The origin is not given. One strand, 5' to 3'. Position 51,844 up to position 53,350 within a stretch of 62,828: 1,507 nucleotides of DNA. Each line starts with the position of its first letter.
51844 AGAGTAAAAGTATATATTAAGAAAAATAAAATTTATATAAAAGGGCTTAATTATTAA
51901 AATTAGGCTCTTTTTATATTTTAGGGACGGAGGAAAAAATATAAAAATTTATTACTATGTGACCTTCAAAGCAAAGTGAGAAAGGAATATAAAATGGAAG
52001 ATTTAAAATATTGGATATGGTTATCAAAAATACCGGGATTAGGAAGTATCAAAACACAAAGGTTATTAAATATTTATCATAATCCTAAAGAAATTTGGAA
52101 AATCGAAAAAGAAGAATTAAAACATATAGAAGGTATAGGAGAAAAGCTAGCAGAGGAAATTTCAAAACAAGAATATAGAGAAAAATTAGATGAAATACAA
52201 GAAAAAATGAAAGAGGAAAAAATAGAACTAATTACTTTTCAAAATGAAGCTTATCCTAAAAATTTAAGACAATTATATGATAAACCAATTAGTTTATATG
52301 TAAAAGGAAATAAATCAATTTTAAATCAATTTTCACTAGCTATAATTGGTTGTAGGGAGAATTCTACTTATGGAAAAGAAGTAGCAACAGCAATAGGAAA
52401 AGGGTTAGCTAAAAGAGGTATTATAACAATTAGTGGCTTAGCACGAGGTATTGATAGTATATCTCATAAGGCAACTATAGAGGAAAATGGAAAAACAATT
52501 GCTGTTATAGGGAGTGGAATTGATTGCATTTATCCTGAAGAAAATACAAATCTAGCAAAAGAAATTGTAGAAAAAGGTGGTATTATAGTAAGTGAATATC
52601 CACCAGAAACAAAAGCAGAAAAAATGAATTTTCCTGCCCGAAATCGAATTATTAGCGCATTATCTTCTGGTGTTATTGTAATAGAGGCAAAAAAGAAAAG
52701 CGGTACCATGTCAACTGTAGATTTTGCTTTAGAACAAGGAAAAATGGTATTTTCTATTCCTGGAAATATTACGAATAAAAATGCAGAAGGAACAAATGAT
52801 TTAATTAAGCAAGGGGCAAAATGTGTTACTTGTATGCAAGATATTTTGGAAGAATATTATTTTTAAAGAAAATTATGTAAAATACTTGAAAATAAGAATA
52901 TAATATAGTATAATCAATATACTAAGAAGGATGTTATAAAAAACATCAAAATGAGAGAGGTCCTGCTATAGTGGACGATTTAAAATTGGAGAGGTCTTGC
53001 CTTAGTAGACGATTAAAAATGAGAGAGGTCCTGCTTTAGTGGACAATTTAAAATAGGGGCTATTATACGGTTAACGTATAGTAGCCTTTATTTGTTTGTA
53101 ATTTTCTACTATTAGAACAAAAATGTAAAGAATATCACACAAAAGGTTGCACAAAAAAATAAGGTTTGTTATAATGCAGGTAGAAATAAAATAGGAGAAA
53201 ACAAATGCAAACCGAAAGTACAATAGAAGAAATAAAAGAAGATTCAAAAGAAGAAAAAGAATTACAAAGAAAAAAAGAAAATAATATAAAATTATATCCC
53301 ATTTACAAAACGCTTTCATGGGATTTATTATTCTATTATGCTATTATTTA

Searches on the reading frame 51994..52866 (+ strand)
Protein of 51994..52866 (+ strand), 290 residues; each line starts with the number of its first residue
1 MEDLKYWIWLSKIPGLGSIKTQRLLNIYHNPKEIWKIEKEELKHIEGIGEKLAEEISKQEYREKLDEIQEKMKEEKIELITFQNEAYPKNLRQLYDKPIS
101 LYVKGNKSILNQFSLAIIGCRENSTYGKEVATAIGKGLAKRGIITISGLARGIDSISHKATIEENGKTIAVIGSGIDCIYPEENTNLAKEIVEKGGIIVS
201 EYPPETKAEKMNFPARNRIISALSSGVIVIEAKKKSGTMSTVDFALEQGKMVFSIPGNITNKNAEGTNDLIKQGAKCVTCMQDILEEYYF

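Call 75: find_homologous_proteins(query=window:51994-52866:+, max_evalue=1e-60)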
Query window:51994-52866:+ (290 aa): 4556 proteins with E <= 1e-60 among 8000 candidates; the best 120 are listed.
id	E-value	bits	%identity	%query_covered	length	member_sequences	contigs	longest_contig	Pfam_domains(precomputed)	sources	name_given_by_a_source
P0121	1.5e-185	633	100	100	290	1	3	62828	PF02481.22,PF14520.13,PF18306.7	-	-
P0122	1.1e-168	578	90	100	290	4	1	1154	PF02481.22,PF14520.13,PF18306.7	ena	-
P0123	8.0e-165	565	89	100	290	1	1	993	PF02481.22,PF14520.13,PF18306.7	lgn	-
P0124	6.2e-163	559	88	100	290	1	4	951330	PF02481.22,PF18306.7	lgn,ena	-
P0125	7.4e-163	559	88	100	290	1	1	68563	PF02481.22,PF18306.7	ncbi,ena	-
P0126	1.3e-160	551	86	100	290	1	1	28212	PF02481.22,PF18306.7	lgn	-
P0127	1.9e-159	548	84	100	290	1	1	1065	PF02481.22,PF14520.13,PF18306.7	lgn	-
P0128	5.8e-157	539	84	100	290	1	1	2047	PF02481.22,PF18306.7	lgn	-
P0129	9.9e-151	519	81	100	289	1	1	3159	PF02481.22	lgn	-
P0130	7.6e-141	487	77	99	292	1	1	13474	PF12826.14,PF02481.22,PF14520.13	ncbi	-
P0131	3.9e-134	465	74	99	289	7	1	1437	PF02481.22,PF18306.7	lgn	-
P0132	3.0e-133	462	75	99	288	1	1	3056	PF12826.14,PF02481.22,PF18306.7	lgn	-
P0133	2.2e-132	459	88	82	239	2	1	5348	PF02481.22,PF14520.13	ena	-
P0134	1.1e-129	450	72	99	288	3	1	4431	PF02481.22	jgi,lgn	-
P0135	2.6e-119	416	77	88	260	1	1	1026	PF12826.14,PF02481.22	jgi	jgi:DNA processing protein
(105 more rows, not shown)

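Call 76: find_encoding_contigs(protein=P0121, flank=3000, max_places=5)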
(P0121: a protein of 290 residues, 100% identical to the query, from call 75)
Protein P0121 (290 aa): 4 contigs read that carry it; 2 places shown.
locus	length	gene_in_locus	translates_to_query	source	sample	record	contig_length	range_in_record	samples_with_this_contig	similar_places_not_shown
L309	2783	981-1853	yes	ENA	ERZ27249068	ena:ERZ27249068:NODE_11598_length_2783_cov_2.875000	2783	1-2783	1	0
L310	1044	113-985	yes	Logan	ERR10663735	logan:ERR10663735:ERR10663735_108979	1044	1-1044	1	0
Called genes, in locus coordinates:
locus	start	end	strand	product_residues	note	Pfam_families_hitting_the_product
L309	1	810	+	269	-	?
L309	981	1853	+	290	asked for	PF14520:HHH_5 (faint), PF02481:DNA_processg_A, PF18306:LDcluster4 (weak)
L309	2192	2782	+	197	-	?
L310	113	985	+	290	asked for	PF14520:HHH_5 (faint), PF02481:DNA_processg_A, PF18306:LDcluster4 (weak)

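Call 77: find_encoding_contigs(protein=P0124, flank=3000, max_places=3)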
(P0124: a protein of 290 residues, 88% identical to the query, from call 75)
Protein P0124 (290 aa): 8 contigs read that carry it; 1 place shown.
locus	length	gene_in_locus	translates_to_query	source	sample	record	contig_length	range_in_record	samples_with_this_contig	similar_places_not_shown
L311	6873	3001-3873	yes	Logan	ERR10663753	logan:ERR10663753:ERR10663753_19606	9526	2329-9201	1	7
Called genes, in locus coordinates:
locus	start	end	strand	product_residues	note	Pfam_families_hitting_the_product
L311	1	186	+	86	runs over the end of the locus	PF04014:MazE_antitoxin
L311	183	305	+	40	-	-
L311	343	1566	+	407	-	PF00817:IMS, PF21999:IMS_HHH_1 (weak), PF11799:IMS_C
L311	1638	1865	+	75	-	-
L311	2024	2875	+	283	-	PF00763:THF_DHG_CYH, PF02882:THF_DHG_CYH_C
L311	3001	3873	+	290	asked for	PF02481:DNA_processg_A, PF18306:LDcluster4 (weak)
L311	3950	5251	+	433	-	PF07690:MFS_1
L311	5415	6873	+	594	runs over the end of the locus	?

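Call 78: find_encoding_contigs(protein=P0125, flank=3000, max_places=3)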
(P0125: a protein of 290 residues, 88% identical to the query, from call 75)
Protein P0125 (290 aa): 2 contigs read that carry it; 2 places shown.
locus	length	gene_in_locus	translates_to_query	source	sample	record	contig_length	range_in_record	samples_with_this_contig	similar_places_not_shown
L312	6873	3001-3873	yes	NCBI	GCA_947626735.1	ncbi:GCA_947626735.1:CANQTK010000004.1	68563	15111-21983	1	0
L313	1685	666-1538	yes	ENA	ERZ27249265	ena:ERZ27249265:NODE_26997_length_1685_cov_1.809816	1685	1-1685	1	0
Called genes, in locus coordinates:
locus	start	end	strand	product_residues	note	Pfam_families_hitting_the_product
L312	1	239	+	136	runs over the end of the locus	PF01850:PIN, PF10130:PIN_2 (faint), PF13470:PIN_3, PF16289:PIN_12 (weak)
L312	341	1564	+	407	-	PF00817:IMS, PF21999:IMS_HHH_1 (weak), PF11799:IMS_C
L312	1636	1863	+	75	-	-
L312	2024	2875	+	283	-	PF00763:THF_DHG_CYH, PF02882:THF_DHG_CYH_C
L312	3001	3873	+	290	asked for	PF02481:DNA_processg_A, PF18306:LDcluster4 (weak)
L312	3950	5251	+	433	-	PF07690:MFS_1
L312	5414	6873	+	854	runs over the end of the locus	PF11897:DUF3417, PF00343:Phosphorylase, PF28476:GlgP_C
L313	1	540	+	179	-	?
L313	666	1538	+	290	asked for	PF02481:DNA_processg_A, PF18306:LDcluster4 (weak)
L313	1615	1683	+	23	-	?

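Call 79: find_encoding_contigs(protein=P0126, flank=3000, max_places=3)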
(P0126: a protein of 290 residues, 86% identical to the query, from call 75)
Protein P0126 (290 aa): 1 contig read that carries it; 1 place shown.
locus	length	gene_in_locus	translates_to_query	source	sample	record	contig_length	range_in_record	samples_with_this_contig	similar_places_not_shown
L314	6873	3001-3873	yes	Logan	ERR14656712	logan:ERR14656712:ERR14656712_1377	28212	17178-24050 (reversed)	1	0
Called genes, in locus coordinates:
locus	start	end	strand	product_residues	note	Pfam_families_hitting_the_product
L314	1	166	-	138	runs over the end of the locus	PF02367:TsaE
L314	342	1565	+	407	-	PF00817:IMS, PF21999:IMS_HHH_1 (faint), PF11799:IMS_C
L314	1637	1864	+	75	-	-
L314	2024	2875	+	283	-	PF00763:THF_DHG_CYH, PF02882:THF_DHG_CYH_C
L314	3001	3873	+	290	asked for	PF18306:LDcluster4 (faint), PF02481:DNA_processg_A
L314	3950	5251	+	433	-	PF07690:MFS_1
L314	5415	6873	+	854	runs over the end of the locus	PF11897:DUF3417, PF00343:Phosphorylase, PF28476:GlgP_C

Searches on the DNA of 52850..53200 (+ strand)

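Call 65: search_rna_families(source=window, start=52850, end=53200, threshold=evalue, max_evalue=10)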
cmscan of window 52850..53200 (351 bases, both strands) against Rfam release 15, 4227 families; matches with E-value up to 10: 9.
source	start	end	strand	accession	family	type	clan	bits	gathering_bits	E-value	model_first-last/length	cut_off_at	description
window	52983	53016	+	RF02519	ToxI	Gene; antitoxin;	-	24.1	50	0.033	1-34/34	no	ToxI antitoxin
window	53079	53135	+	RF01711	Lnt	Cis-reg;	-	19.8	55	1.4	1-63/63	no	Lnt RNA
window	53063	53146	-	RF00543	snopsi18S-1377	Gene; snRNA; snoRNA; HACA-box;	-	17.4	48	0.78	1-140/140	no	Small nucleolar RNA psi18S-1377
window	53084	53148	+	RF02792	sRNA162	Gene; antisense;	-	17.1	78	0.95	1-190/190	no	Archaeal Small RNA 162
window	53084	53147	-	RF04239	mir-4679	Gene; miRNA;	-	15.9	88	3.1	1-75/75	no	mir-4679 microRNA precursor family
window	53032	53136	+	RF01797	fstAT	Gene; antitoxin;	-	15.1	72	5.3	1-94/94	no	Fst antitoxin sRNA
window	53037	53111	+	RF03913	mir-992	Gene; miRNA;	-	14.8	79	4.8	1-86/86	no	mir-992 microRNA precursor family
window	53081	53150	+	RF04239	mir-4679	Gene; miRNA;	-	14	88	9.6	1-75/75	no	mir-4679 microRNA precursor family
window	53042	53091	+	RF01472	rli40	Gene; sRNA;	-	10.5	100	2.7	1-263/263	no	Listeria sRNA rli40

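Call 66: search_dna_similar(query=window:52880-53100:+, collection=plasmids, mode=distant, max_evalue=0.01)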
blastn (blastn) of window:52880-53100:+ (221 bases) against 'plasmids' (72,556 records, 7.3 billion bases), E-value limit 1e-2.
No match.
